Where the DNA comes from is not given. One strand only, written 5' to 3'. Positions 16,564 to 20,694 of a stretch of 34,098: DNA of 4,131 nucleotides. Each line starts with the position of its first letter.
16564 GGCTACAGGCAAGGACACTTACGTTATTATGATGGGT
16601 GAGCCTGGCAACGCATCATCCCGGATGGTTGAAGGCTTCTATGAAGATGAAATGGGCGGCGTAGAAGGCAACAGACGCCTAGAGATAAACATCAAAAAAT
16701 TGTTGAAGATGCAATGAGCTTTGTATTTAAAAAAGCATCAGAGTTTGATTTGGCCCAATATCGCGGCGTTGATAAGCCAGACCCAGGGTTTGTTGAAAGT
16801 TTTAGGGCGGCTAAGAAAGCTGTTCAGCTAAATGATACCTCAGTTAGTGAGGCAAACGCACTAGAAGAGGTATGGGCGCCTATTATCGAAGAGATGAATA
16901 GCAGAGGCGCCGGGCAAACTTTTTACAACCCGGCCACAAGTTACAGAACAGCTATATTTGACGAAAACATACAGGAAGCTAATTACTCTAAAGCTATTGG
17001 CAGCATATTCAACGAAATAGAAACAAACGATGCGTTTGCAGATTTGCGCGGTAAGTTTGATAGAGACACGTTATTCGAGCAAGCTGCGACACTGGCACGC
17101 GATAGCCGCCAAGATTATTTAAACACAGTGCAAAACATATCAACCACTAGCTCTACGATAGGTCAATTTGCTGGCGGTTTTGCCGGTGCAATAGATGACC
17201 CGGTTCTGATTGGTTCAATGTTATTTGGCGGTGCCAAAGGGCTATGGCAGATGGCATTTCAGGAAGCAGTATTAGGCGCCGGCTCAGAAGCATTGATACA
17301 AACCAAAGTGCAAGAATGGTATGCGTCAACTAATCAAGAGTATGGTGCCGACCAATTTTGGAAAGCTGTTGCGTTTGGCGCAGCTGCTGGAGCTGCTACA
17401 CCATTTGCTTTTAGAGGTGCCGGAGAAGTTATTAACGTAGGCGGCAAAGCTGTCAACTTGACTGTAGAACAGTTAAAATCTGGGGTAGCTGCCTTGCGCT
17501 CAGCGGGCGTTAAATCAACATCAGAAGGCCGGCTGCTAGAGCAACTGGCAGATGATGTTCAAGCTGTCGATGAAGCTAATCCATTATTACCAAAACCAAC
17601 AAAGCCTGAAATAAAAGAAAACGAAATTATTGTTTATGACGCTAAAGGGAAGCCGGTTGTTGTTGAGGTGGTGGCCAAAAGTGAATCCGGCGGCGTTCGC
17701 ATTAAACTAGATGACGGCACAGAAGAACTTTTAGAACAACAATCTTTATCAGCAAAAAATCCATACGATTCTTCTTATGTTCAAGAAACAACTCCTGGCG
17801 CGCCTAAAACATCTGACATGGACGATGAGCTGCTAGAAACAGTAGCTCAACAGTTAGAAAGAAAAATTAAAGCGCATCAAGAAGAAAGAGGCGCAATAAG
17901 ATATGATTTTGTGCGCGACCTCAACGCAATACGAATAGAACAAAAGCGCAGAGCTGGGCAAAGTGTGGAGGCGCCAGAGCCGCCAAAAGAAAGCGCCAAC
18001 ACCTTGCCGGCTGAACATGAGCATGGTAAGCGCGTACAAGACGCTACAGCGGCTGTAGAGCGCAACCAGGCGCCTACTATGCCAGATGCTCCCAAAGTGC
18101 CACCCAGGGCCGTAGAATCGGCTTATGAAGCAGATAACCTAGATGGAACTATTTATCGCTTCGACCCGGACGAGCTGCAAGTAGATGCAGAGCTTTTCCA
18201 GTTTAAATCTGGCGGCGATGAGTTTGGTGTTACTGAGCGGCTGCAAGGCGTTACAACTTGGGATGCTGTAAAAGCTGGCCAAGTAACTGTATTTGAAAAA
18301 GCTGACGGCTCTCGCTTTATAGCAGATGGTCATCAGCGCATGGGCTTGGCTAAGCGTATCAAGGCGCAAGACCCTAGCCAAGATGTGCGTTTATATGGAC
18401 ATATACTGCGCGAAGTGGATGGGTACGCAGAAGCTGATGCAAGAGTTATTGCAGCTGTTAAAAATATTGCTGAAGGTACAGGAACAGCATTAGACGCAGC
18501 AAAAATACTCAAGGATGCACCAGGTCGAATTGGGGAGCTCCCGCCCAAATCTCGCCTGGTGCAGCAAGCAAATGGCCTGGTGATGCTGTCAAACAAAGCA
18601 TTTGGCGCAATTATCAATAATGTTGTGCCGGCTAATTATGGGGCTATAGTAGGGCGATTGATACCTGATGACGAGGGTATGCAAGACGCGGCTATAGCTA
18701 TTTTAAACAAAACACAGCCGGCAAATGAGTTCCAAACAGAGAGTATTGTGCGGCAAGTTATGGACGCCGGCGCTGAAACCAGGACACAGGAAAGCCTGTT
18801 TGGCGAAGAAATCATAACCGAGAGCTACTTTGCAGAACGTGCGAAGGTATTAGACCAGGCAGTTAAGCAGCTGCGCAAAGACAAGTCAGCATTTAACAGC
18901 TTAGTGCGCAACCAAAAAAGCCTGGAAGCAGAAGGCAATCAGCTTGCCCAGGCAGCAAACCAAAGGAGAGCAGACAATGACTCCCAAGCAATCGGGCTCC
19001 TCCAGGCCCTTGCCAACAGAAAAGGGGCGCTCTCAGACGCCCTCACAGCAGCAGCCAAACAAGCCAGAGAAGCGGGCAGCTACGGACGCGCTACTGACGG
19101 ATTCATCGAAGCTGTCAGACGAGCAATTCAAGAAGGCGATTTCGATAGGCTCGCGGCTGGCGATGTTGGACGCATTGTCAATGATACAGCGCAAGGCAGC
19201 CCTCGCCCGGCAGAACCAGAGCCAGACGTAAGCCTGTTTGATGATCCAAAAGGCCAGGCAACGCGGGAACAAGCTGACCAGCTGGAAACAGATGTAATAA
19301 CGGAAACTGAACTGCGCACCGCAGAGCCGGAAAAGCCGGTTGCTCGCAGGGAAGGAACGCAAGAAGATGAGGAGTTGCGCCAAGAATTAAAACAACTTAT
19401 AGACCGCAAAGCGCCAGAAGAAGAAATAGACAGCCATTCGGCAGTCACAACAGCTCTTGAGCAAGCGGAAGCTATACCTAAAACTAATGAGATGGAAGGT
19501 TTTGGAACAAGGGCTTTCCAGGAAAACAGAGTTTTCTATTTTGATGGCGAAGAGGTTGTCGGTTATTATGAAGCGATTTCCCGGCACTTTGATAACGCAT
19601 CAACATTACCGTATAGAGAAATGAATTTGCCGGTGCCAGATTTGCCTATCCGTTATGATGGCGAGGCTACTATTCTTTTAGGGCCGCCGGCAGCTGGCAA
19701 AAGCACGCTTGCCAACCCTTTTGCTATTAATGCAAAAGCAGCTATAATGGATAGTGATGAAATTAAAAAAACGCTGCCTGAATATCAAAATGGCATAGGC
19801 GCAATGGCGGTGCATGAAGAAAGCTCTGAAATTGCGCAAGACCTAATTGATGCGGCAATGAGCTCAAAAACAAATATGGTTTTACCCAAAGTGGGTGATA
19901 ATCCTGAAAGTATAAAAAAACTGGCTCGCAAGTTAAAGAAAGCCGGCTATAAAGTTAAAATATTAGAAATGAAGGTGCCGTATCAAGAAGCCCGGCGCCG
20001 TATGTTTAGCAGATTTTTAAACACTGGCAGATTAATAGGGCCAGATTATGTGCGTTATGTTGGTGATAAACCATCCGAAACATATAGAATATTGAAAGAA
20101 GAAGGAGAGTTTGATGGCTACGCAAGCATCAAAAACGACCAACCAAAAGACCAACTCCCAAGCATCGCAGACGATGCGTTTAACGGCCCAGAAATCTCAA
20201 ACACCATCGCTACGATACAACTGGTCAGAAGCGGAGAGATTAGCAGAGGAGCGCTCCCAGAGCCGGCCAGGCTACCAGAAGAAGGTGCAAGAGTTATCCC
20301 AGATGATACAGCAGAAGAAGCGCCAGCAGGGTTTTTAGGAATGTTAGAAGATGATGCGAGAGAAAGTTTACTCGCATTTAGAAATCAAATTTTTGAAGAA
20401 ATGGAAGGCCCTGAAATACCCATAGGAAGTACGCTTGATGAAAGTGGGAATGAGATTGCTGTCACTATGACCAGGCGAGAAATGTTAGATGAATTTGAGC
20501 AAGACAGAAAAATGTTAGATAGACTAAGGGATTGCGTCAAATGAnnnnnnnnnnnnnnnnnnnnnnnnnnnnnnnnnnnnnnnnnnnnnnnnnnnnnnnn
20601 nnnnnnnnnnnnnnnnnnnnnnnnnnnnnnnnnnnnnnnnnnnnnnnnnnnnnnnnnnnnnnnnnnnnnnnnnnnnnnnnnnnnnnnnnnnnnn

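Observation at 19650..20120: Zeta-toxin-like P-loop kinase domain inside a virion internal (ejected) protein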

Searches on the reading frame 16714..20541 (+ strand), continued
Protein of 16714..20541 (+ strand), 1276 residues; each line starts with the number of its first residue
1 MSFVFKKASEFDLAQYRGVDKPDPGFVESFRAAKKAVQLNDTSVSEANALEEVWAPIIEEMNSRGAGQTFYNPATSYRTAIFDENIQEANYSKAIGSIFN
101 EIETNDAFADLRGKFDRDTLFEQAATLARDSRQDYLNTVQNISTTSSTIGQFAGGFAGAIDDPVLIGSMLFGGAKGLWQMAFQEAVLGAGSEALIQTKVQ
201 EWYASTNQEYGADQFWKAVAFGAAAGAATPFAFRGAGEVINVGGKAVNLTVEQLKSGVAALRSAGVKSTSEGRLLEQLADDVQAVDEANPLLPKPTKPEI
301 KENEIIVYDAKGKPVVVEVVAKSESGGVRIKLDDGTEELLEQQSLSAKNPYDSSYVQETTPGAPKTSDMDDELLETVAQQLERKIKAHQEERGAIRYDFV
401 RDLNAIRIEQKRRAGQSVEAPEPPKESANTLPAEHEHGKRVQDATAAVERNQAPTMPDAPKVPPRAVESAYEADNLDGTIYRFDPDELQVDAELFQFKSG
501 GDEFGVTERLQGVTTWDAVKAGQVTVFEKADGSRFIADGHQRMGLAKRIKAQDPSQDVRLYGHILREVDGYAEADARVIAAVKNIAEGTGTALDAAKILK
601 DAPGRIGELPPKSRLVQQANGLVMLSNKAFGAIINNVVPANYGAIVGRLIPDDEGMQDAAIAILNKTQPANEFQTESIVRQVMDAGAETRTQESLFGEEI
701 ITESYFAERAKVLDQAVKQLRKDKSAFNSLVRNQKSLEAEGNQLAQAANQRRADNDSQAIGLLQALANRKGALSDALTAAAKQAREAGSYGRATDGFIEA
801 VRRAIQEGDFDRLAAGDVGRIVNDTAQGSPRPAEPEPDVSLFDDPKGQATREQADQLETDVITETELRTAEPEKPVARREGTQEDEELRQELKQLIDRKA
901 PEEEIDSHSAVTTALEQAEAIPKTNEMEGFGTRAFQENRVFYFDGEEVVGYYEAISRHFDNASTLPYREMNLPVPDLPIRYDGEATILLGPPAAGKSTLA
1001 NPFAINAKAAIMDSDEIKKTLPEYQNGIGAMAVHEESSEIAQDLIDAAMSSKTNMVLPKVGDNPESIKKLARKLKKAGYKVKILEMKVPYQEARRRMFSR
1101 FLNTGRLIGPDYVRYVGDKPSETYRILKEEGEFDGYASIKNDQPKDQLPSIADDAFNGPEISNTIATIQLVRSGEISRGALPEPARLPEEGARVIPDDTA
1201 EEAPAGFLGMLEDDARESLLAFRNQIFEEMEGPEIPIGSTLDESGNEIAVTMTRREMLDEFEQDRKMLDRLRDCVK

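Call 53: find_encoding_contigs(protein=P0019, flank=10000, max_places=2)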
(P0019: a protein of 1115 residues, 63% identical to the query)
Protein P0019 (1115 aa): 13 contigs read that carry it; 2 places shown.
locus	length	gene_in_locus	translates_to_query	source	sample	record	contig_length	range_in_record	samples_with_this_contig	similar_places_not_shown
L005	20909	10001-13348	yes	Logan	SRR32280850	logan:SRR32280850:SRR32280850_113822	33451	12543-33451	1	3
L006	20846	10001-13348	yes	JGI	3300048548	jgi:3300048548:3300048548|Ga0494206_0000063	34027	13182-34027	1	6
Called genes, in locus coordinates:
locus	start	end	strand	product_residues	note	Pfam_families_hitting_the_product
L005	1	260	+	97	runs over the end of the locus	-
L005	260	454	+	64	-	-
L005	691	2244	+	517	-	PF12236:Head-tail_con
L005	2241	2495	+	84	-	-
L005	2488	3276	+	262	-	PF05396:Phage_T7_Capsid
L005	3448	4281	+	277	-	PF19821:Phage_capsid_2, PF25209:Phage_capsid_4 (weak)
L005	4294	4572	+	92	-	-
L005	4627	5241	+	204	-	-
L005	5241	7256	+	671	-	-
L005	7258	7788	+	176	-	-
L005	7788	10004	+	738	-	-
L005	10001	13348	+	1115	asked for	PF13671:AAA_33 (faint), PF06414:Zeta_toxin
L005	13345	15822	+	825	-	-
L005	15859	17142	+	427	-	-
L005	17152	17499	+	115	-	-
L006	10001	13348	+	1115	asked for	PF13671:AAA_33 (faint), PF06414:Zeta_toxin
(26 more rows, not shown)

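Call 68: find_encoding_contigs(protein=P0015, flank=10000, max_places=1)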
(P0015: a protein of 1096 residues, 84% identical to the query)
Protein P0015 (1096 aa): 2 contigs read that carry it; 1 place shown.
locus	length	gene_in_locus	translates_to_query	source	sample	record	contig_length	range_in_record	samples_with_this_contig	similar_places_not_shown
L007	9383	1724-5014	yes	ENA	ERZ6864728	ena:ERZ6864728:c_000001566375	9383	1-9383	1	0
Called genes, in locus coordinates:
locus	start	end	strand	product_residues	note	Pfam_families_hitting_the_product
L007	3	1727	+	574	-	?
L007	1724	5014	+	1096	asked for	-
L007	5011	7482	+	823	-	-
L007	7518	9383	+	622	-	?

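Call 69: find_encoding_contigs(protein=P0013, flank=10000, max_places=1)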
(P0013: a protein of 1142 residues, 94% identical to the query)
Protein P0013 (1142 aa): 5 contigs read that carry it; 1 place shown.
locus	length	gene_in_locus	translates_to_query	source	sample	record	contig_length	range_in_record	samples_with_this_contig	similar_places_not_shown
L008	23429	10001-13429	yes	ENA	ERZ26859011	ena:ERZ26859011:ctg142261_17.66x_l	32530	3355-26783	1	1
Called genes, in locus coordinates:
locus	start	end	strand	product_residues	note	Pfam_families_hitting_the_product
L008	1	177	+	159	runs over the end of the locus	-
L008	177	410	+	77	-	-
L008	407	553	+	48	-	-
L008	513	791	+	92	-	PF19846:DUF6321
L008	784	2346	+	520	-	PF12236:Head-tail_con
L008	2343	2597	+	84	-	PF25181:Phage_Bbp19 (weak)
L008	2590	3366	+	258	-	PF05396:Phage_T7_Capsid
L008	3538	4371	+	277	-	PF19821:Phage_capsid_2, PF25209:Phage_capsid_4 (weak)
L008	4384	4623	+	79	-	-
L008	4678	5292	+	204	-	-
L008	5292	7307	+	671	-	-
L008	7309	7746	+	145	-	-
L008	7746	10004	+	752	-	-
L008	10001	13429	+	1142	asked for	PF06414:Zeta_toxin, PF13671:AAA_33 (weak)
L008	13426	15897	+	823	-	-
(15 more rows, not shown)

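Call 73: get_annotated_region(hit=H22, flank=4000)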
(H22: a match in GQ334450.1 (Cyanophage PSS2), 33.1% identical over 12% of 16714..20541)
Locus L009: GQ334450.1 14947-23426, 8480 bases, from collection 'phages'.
description: Cyanophage PSS2, complete genome.
organism: Cyanophage PSS2 (NCBI taxid 658401)
taxonomy: Viruses; Duplodnaviria; Heunggongvirae; Uroviricota; Caudoviricetes
host: Prochlorococcus MIT9313; source: water at 83 meters depth from Atlantic Ocean continental slope water column; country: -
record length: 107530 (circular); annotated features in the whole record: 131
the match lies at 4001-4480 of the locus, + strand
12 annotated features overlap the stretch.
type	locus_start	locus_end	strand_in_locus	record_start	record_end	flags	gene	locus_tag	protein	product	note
CDS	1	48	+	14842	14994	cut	-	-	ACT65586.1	hypothetical protein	-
CDS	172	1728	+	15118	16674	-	-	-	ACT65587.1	hypothetical protein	-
CDS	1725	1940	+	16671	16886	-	-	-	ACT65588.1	hypothetical protein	-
CDS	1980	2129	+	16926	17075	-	-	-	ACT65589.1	hypothetical protein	-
CDS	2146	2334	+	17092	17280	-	-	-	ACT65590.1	hypothetical protein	similar to Syn9_120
CDS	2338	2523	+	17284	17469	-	-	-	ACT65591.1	hypothetical protein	-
CDS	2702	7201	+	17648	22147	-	-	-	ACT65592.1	minor head protein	-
CDS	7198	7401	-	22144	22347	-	-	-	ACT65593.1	hypothetical protein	-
CDS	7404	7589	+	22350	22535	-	-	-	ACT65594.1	hypothetical protein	-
CDS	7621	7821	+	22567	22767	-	-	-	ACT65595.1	hypothetical protein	-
CDS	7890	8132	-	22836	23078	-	-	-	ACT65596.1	hypothetical protein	-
CDS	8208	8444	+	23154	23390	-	-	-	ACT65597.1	hypothetical protein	-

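Call 81: search_protein_families(library=padloc, proteins=[window:16714-20541:+, P0015, P0023], max_evalue=0.01)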
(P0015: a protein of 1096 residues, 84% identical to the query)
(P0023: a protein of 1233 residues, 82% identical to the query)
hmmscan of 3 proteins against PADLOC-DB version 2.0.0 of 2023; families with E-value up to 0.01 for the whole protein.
window:16714-20541:+ (1276 aa): 0 families

P0015 (1096 aa): 0 families

P0023 (1233 aa): 0 families
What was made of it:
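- Tried and rejected: PADLOC gave no defence-system match for the window protein or for the Tas1-type homologs (call 81).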

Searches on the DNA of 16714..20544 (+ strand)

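Call 5: search_dna_similar(query=window:16714-20544:+, collection=phages, mode=near, max_rows=20)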
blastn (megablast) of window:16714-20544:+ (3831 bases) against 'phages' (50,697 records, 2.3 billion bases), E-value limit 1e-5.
No match.
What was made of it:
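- Tried and rejected: Megablast of the gene against the phage collection gave no match (call 5).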
